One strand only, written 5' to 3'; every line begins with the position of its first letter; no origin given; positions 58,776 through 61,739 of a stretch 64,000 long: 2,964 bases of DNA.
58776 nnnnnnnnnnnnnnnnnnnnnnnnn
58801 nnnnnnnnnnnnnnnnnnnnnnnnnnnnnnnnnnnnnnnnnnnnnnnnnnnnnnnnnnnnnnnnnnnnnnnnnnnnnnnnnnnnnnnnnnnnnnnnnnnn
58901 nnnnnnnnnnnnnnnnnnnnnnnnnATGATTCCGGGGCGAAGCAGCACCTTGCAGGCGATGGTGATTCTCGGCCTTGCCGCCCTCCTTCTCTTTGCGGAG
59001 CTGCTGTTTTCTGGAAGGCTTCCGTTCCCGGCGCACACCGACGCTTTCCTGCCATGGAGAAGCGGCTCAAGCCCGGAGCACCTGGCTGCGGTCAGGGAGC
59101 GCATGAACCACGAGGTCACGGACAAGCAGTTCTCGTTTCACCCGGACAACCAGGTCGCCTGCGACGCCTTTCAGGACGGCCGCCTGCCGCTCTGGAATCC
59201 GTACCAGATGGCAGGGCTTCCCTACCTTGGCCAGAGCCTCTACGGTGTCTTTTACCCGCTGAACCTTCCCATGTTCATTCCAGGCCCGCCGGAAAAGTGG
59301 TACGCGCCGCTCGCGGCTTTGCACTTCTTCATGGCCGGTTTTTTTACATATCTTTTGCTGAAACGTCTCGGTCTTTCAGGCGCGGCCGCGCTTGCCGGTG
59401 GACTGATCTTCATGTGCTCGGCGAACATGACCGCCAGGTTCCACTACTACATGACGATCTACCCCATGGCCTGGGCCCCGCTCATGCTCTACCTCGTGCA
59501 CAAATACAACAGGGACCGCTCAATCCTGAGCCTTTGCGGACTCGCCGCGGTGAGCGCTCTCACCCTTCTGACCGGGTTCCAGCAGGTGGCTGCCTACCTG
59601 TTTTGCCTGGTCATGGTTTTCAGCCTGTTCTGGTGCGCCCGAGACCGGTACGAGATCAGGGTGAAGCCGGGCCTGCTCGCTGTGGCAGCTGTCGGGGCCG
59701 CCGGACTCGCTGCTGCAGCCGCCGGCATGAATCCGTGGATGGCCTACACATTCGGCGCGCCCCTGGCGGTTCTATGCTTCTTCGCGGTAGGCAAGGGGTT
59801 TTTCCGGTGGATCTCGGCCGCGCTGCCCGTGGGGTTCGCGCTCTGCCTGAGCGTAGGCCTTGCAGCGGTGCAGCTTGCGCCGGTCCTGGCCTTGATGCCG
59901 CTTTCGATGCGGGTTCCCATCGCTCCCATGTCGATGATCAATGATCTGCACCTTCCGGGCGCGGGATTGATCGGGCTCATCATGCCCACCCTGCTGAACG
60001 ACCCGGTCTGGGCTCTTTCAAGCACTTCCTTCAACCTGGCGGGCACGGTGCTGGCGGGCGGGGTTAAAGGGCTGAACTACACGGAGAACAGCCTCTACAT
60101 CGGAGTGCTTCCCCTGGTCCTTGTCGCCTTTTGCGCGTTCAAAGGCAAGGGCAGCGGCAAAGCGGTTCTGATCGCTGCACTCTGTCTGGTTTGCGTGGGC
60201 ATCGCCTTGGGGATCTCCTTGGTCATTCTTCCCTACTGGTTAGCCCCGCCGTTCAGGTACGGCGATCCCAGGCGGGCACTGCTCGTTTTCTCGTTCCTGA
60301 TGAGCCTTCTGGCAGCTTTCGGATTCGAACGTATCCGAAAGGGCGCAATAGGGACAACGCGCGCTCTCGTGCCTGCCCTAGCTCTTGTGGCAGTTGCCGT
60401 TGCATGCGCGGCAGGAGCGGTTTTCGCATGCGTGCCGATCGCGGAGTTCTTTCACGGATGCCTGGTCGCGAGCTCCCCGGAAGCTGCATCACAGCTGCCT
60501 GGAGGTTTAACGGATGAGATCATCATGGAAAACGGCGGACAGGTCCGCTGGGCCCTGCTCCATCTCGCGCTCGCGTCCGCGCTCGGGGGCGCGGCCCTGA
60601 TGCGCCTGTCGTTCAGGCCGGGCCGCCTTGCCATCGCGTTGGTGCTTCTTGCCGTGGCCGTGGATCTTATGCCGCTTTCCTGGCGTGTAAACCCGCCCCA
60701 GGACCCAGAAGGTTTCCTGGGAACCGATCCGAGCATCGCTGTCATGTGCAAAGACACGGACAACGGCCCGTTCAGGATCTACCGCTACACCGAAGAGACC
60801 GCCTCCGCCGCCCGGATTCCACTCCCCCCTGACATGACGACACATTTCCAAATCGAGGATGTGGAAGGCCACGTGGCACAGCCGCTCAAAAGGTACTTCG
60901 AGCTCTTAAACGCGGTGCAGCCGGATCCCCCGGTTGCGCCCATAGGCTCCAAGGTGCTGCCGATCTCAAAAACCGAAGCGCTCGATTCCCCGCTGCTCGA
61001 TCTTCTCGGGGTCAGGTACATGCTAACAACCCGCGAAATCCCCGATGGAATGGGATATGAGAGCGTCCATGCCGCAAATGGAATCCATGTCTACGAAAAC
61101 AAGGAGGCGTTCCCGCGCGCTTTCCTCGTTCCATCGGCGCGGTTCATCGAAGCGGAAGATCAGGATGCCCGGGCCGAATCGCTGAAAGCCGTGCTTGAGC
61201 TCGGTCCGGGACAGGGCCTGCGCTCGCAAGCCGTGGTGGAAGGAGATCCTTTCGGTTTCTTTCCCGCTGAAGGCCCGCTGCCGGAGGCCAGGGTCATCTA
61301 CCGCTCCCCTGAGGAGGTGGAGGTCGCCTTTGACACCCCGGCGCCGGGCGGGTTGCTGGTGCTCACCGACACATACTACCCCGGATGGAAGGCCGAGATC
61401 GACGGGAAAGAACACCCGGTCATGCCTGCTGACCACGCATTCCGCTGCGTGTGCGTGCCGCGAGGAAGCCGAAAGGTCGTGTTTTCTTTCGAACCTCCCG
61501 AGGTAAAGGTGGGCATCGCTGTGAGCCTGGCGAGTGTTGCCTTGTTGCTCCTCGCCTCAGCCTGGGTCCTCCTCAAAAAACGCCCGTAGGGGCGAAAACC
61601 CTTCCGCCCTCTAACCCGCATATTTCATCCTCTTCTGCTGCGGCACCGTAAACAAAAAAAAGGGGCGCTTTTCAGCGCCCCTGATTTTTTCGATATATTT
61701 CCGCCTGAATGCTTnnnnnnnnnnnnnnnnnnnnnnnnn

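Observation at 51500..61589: Compact lipid-linked glycan modification cluster: two YfhO-type transferases, a GT2 polyprenol-P glycosyltransferase, a FAD oxidoreductase and two methyltransferases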

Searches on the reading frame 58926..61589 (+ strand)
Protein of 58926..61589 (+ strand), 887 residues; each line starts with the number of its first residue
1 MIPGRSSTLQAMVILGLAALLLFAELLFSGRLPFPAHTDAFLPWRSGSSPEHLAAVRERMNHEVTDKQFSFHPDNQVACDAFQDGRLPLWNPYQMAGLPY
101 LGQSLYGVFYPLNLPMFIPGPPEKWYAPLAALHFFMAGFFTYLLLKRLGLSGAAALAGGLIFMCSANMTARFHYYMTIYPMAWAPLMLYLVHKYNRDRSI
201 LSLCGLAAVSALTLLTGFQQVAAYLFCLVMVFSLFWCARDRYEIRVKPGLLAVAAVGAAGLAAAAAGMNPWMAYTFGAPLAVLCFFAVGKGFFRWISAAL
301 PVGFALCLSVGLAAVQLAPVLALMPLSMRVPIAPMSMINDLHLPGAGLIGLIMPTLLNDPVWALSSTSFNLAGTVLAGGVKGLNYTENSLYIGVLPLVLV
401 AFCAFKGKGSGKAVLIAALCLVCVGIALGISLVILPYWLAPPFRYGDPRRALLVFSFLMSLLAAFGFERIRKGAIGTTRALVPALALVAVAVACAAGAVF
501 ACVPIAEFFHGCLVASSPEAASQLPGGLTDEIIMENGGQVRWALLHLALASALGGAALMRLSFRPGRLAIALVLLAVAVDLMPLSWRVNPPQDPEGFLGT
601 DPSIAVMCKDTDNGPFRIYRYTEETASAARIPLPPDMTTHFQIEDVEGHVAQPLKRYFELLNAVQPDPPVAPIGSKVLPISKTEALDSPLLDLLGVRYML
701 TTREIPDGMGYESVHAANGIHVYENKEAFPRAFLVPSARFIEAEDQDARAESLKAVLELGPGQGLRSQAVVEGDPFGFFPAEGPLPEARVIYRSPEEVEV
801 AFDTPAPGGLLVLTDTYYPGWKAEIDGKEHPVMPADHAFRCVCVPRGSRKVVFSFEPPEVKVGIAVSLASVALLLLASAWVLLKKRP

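Call 3: search_protein_families(library=pfam, proteins=[window:58926-61589:+], max_evalue=0.01)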
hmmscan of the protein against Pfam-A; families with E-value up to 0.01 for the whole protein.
window:58926-61589:+ (887 aa): 1 family
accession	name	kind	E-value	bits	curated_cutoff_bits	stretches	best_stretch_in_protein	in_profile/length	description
PF09586.16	YfhO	-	2.3e-15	56.5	28.5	1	795-867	763-835/835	Bacterial membrane protein YfhO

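Call 8: search_protein_families(library=ncbifam, proteins=[window:58926-61589:+], max_evalue=0.01)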
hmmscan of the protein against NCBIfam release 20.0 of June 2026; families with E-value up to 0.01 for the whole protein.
window:58926-61589:+ (887 aa): 1 family
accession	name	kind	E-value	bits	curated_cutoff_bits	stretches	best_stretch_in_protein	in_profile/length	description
NF047589.1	GlcsyltransPgfM1Strep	equivalog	0.00019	19.6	1400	1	816-876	889-949/955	glycosyltransferase PgfM1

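Call 11: find_homologous_proteins(query=window:58926-61589:+)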
Query window:58926-61589:+ (887 aa): 201 proteins with E <= 0.001 among 8000 candidates; the best 120 are listed.
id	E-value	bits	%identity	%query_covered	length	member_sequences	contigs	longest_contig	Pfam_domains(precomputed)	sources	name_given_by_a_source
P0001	0.0e+0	1999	100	100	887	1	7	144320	PF09586.17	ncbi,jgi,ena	-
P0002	2.6e-283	960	51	100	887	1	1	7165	PF09586.17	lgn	-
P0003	5.4e-281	953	51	100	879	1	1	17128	PF09586.17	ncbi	ncbi:MAG: hypothetical protein ABIK28_08310 [Planctomycetota bacterium]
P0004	4.1e-274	930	52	98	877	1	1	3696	PF09586.17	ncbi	-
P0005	3.1e-267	907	50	100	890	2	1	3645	PF09586.17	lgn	-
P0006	1.5e-262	892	50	96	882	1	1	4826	PF09586.17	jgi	jgi:hypothetical protein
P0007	2.8e-251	854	47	98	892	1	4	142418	PF09586.17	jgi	-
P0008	3.8e-248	844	48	98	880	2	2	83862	PF09586.17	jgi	-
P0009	5.2e-248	844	49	96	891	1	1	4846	PF09586.17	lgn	-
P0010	1.7e-240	819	51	89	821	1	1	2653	PF09586.17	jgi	jgi:hypothetical protein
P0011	3.1e-94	335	34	49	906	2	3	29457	PF09586.17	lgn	-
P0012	7.1e-92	327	30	97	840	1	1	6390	PF09586.17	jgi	jgi:hypothetical protein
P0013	3.5e-47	179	30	22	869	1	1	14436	PF09586.17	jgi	-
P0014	2.0e-46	177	24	95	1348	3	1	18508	PF01943.23,PF09586.17,PF01554.24,PF13440.12,PF03023.20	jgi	jgi:O-antigen/teichoic acid export membrane protein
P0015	2.4e-45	173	28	95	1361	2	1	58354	PF01943.23,PF09586.17,PF01554.24,PF13440.12,PF03023.20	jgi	-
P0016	5.7e-44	168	32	33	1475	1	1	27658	PF01943.23,PF09586.17,PF13440.12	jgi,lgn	-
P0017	6.8e-43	165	37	19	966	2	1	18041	PF09586.17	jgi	-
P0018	1.4e-41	161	26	93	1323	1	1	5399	PF01943.23,PF09586.17,PF13440.12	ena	-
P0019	4.4e-40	156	33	31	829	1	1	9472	PF09586.17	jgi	jgi:hypothetical protein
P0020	2.1e-37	147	27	52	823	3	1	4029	PF09586.17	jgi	jgi:hypothetical protein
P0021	9.7e-37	144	27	52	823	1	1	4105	PF09586.17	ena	-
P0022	7.8e-35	138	30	32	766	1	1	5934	PF09586.17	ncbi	-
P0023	2.0e-33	134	35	21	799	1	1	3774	PF09586.17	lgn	-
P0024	3.5e-33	133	28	46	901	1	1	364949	PF09586.17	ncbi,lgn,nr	ncbi:MAG: hypothetical protein IPM29_16930 [Planctomycetes bacterium]|nr:hypothetical protein [Planc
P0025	2.4e-32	130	24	97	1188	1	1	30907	PF01943.23,PF09586.17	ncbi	ncbi:MAG: oligosaccharide flippase family protein, partial [Candidatus Promineifilaceae bacterium]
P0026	1.8e-31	127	25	96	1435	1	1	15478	PF01943.23,PF09586.17,PF13440.12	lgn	-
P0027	5.1e-31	126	26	36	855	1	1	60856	PF20176.4,PF09586.17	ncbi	-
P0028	6.1e-31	125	24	89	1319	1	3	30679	PF01943.23,PF09586.17,PF13440.12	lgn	-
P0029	1.2e-30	124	35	19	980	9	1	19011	PF09586.17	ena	-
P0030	1.7e-30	124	24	51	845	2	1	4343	PF09586.17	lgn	-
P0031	5.3e-30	122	28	55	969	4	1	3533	PF09586.17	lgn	-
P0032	7.9e-30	122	33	20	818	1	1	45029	PF09586.17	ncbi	-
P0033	5.8e-29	119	25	20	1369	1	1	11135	PF01943.23,PF09586.17,PF13440.12,PF03023.20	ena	-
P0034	2.0e-28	117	32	23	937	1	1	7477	PF09586.17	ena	-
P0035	4.5e-28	116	35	21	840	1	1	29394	PF09586.17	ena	-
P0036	5.8e-28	115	34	20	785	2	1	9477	PF09586.17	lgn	-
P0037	6.5e-28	115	28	34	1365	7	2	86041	PF01943.23,PF09586.17,PF13440.12,PF03023.20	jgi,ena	-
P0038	2.1e-27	114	30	36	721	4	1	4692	PF09586.17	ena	-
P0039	3.1e-27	113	24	92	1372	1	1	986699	PF01943.23,PF09586.17,PF13440.12,PF03023.20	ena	-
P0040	4.9e-27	112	29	31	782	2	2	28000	PF09586.17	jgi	jgi:hypothetical protein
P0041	7.7e-27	112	23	33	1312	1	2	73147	PF01943.23,PF09586.17,PF13440.12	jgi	jgi:O-antigen/teichoic acid export membrane protein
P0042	1.0e-26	111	26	55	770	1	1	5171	PF09586.17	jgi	jgi:uncharacterized membrane protein YfhO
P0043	1.1e-26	111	33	17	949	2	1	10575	PF09586.17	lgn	-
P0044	2.5e-26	110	36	20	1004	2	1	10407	PF09586.17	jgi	jgi:hypothetical protein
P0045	3.7e-26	109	28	15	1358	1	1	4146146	PF01943.23,PF09586.17,PF13440.12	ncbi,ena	-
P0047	1.2e-25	108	31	28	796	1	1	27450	PF09586.17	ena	-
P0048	2.8e-25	107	29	20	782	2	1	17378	PF09586.17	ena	-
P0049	3.1e-25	106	37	15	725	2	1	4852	PF09586.17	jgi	jgi:hypothetical protein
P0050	3.6e-25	106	26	93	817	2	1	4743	PF09586.17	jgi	jgi:hypothetical protein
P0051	4.2e-25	106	34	21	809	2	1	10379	PF09586.17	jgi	jgi:hypothetical protein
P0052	6.6e-25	105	28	35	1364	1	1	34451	PF01943.23,PF09586.17,PF13440.12,PF03023.20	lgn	-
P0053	6.8e-25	105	25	22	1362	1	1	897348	PF01943.23,PF09586.17,PF13440.12,PF03023.20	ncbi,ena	-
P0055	3.3e-24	103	23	64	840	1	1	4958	PF09586.17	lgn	-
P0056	7.9e-24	102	23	93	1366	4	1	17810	PF01943.23,PF09586.17,PF13440.12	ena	-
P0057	7.9e-24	102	24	56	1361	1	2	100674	PF01943.23,PF09586.17,PF13440.12,PF03023.20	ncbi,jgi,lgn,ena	-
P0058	1.0e-23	101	40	8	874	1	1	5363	PF09586.17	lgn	-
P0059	1.2e-23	101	23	38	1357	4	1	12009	PF01943.23,PF09586.17,PF13440.12,PF03023.20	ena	-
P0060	1.8e-23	101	26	29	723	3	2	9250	PF09586.17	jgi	jgi:hypothetical protein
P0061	1.9e-23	100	27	19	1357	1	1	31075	PF01943.23,PF09586.17,PF13440.12,PF03023.20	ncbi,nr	ncbi:MAG: flippase [Anaerolineae bacterium]|nr:flippase [Anaerolineae bacterium]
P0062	4.3e-23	99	28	26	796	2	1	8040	PF09586.17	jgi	jgi:hypothetical protein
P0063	6.2e-23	99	23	92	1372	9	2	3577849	PF01943.23,PF09586.17,PF13440.12,PF03023.20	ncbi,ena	-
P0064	1.1e-22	98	26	36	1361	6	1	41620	PF01943.23,PF09586.17,PF13440.12,PF03023.20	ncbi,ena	-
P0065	3.2e-22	96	31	27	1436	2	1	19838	PF01943.23,PF09586.17,PF01554.24,PF13440.12,PF03023.20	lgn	-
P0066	1.9e-21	94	25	32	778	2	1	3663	PF09586.17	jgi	jgi:hypothetical protein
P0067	3.6e-21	93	42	6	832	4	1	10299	PF09586.17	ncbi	-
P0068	5.5e-21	92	34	18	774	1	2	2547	PF09586.17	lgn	-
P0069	1.5e-20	91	48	8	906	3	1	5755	PF09586.17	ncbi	-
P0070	2.0e-20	91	39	18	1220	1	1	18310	PF09586.17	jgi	jgi:hypothetical protein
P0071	4.4e-20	89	30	31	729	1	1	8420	PF09586.17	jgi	jgi:hypothetical protein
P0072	4.5e-20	89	46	9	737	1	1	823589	PF09586.17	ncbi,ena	-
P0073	4.6e-20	89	25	20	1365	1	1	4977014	PF01943.23,PF09586.17,PF13440.12,PF03023.20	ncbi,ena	-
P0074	5.8e-20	89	48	9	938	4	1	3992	PF09586.17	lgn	-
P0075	5.8e-20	89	32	20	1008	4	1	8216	PF09586.17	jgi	jgi:hypothetical protein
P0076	4.5e-19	86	30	18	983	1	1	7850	PF09586.17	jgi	jgi:hypothetical protein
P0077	5.7e-19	86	27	27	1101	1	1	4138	PF09586.17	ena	-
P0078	9.1e-19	85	42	11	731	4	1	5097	PF09586.17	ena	-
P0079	1.7e-18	84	44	11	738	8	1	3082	PF09586.17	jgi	jgi:hypothetical protein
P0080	2.0e-18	84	35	14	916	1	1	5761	PF09586.17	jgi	jgi:hypothetical protein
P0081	2.7e-18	83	26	91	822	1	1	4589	PF09586.17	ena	-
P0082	2.9e-18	83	36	19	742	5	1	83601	PF09586.17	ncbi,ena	-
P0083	4.6e-18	83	26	29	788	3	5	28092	PF09586.17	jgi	jgi:hypothetical protein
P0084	5.4e-18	82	25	57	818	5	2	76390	PF09586.17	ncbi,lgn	-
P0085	6.6e-18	82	30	16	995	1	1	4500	PF09586.17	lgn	-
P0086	9.1e-18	82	31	19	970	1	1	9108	PF09586.17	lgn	-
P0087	1.2e-17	81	25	89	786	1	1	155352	PF09586.17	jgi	jgi:hypothetical protein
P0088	2.1e-17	81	34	22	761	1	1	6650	PF09586.17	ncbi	-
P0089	3.2e-17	80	37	11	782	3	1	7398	PF09586.17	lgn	-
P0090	3.9e-17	80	38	14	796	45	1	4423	PF09586.17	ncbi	-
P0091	4.3e-17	79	30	17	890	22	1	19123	PF09586.17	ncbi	-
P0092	5.1e-17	79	30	23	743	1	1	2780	PF09586.17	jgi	jgi:hypothetical protein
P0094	7.1e-17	79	27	20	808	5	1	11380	PF09586.17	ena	-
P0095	1.3e-16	78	22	91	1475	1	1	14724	PF01943.23,PF09586.17,PF13440.12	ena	-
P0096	1.4e-16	78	31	22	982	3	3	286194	PF09586.17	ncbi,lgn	-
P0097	3.1e-16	77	32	25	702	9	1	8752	PF09586.17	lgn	-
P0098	3.5e-16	76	25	57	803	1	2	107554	PF09586.17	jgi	-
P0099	4.4e-16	76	36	16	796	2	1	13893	PF09586.17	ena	-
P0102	1.1e-15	75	34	11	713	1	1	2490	PF09586.17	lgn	-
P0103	1.5e-15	74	38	16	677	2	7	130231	PF09586.17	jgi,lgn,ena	-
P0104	1.5e-15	74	32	18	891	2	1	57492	PF09586.17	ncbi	-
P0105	2.0e-15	74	32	17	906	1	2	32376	PF09586.17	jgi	jgi:hypothetical protein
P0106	2.5e-15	74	34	22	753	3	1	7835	PF09586.17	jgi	jgi:hypothetical protein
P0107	2.9e-15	73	25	34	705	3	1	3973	PF09586.17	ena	-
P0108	4.4e-15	73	28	17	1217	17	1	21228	PF09586.17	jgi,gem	-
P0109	6.6e-15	72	30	18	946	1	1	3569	PF09586.17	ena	-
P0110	8.2e-15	72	29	20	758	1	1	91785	PF09586.17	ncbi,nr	ncbi:MAG: YfhO family protein [Anaerolineales bacterium]|nr:YfhO family protein [Anaerolineales bact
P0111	1.5e-14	71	36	12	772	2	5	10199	PF09586.17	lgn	-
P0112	1.7e-14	71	31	22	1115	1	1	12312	PF09586.17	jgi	jgi:hypothetical protein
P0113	2.0e-14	71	34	18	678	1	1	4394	PF09586.17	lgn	-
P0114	2.8e-14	70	31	25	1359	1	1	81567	PF09586.17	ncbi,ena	-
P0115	3.1e-14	70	28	14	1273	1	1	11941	PF09586.17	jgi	jgi:hypothetical protein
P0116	3.9e-14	70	27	26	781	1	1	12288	PF09586.17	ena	-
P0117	4.2e-14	70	39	7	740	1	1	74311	PF09586.17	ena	-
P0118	5.3e-14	69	35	20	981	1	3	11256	PF09586.17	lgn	-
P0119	7.6e-14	69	34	13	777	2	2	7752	PF09586.17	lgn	-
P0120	1.1e-13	68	34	12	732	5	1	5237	PF09586.17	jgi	-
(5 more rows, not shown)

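Call 12: find_encoding_contigs(protein=P0007, flank=10000, max_places=2)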
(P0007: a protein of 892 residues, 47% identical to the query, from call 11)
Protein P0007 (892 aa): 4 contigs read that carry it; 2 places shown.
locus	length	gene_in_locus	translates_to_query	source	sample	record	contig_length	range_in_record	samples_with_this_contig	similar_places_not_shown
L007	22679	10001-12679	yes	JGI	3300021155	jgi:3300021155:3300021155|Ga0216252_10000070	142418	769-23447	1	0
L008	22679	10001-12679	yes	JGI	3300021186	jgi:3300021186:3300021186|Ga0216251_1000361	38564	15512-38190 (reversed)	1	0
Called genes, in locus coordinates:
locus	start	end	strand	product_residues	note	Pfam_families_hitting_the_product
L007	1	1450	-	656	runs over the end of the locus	PF20308:TPR-S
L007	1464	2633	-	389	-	PF01734:Patatin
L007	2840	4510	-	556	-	-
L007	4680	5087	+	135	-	-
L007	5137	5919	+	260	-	PF00561:Abhydrolase_1, PF12697:Abhydrolase_6 (weak)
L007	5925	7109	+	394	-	PF00535:Glycos_transf_2, PF10111:Glyco_tranf_2_2 (faint), PF13641:Glyco_tranf_2_3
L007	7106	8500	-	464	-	PF13439:Glyco_transf_4, PF13579:Glyco_trans_4_4, PF00534:Glycos_transf_1, PF13692:Glyco_trans_1_4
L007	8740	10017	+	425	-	PF01408:GFO_IDH_MocA (weak), PF21135:DRL_cat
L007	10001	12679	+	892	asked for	PF09586:YfhO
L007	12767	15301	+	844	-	PF11832:DUF3352 (faint)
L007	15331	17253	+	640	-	PF13646:HEAT_2 (faint), PF00754:F5_F8_type_C, PF22633:F5_F8_type_C_2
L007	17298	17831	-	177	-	-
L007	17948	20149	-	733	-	PF03176:MMPL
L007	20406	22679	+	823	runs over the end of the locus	PF00884:Sulfatase, PF01663:Phosphodiest (faint)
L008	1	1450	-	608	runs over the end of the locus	?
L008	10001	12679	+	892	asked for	PF09586:YfhO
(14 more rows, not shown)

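Call 13: find_encoding_contigs(protein=P0003, flank=10000, max_places=2)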
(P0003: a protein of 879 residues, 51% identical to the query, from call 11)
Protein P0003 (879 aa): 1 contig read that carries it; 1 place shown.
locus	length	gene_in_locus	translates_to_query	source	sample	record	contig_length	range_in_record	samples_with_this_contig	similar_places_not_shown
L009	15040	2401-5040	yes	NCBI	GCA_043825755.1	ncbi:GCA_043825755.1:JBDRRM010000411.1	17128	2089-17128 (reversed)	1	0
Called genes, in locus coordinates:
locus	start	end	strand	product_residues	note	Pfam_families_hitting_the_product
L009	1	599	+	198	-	?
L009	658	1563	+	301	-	PF13489:Methyltransf_23, PF07021:MetW (weak), PF08003:Methyltransf_9 (weak), PF08241:Methyltransf_11, PF08242:Methyltransf_12, PF13649:Methyltransf_25, PF13847:Methyltransf_31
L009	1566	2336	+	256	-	PF13489:Methyltransf_23, PF13847:Methyltransf_31, PF08241:Methyltransf_11, PF08242:Methyltransf_12, PF13649:Methyltransf_25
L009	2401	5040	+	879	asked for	PF09586:YfhO (faint)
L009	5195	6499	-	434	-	PF00285:Citrate_synt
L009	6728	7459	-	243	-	-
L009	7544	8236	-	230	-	PF00535:Glycos_transf_2, PF10111:Glyco_tranf_2_2, PF13641:Glyco_tranf_2_3 (weak)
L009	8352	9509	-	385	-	PF00535:Glycos_transf_2, PF10111:Glyco_tranf_2_2, PF13641:Glyco_tranf_2_3, PF13506:Glyco_transf_21 (weak), PF13632:Glyco_trans_2_3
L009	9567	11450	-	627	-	PF00535:Glycos_transf_2, PF10111:Glyco_tranf_2_2 (weak), PF13439:Glyco_transf_4, PF13579:Glyco_trans_4_4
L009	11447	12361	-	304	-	PF00535:Glycos_transf_2, PF13641:Glyco_tranf_2_3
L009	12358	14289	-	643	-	PF13439:Glyco_transf_4 (weak), PF13579:Glyco_trans_4_4 (weak), PF00534:Glycos_transf_1, PF13692:Glyco_trans_1_4, PF13524:Glyco_trans_1_2 (weak)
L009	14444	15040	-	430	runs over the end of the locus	PF08323:Glyco_transf_5 (faint), PF13439:Glyco_transf_4, PF13579:Glyco_trans_4_4, PF13439:Glyco_transf_4 (weak), PF00534:Glycos_transf_1, PF13692:Glyco_trans_1_4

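Call 14: find_encoding_contigs(protein=P0008, flank=10000, max_places=2)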
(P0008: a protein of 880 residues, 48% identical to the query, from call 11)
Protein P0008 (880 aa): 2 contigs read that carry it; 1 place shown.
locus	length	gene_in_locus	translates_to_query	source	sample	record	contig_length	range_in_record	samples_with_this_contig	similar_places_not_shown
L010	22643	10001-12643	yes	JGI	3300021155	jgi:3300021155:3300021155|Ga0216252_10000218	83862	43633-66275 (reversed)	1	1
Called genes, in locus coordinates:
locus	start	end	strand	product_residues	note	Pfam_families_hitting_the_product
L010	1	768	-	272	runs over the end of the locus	PF08298:AAA_PrkA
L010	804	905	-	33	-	-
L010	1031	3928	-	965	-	PF09586:YfhO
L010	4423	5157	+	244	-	PF13641:Glyco_tranf_2_3 (weak), PF00535:Glycos_transf_2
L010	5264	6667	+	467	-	PF00890:FAD_binding_2 (weak), PF01266:DAO (faint), PF01494:FAD_binding_3 (weak), PF01593:Amino_oxidase, PF13450:NAD_binding_8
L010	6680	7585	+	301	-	PF08003:Methyltransf_9 (weak), PF13489:Methyltransf_23, PF07021:MetW (weak), PF08241:Methyltransf_11, PF08242:Methyltransf_12, PF13649:Methyltransf_25, PF13847:Methyltransf_31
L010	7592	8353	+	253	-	PF13489:Methyltransf_23, PF13847:Methyltransf_31, PF08241:Methyltransf_11, PF08242:Methyltransf_12, PF13649:Methyltransf_25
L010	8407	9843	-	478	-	PF02310:B12-binding, PF04055:Radical_SAM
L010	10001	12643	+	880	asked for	PF09586:YfhO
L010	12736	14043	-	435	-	PF00285:Citrate_synt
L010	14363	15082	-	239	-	-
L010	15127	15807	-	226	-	PF00535:Glycos_transf_2, PF10111:Glyco_tranf_2_2, PF13641:Glyco_tranf_2_3 (weak)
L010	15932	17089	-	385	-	PF00535:Glycos_transf_2, PF10111:Glyco_tranf_2_2, PF13506:Glyco_transf_21, PF13641:Glyco_tranf_2_3, PF13632:Glyco_trans_2_3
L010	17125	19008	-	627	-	PF00535:Glycos_transf_2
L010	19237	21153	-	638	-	PF13439:Glyco_transf_4, PF13579:Glyco_trans_4_4, PF00534:Glycos_transf_1, PF13692:Glyco_trans_1_4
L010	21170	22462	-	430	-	PF08323:Glyco_transf_5 (weak), PF13477:Glyco_trans_4_2 (weak), PF13439:Glyco_transf_4, PF13579:Glyco_trans_4_4, PF13439:Glyco_transf_4 (weak), PF00534:Glycos_transf_1, PF13692:Glyco_trans_1_4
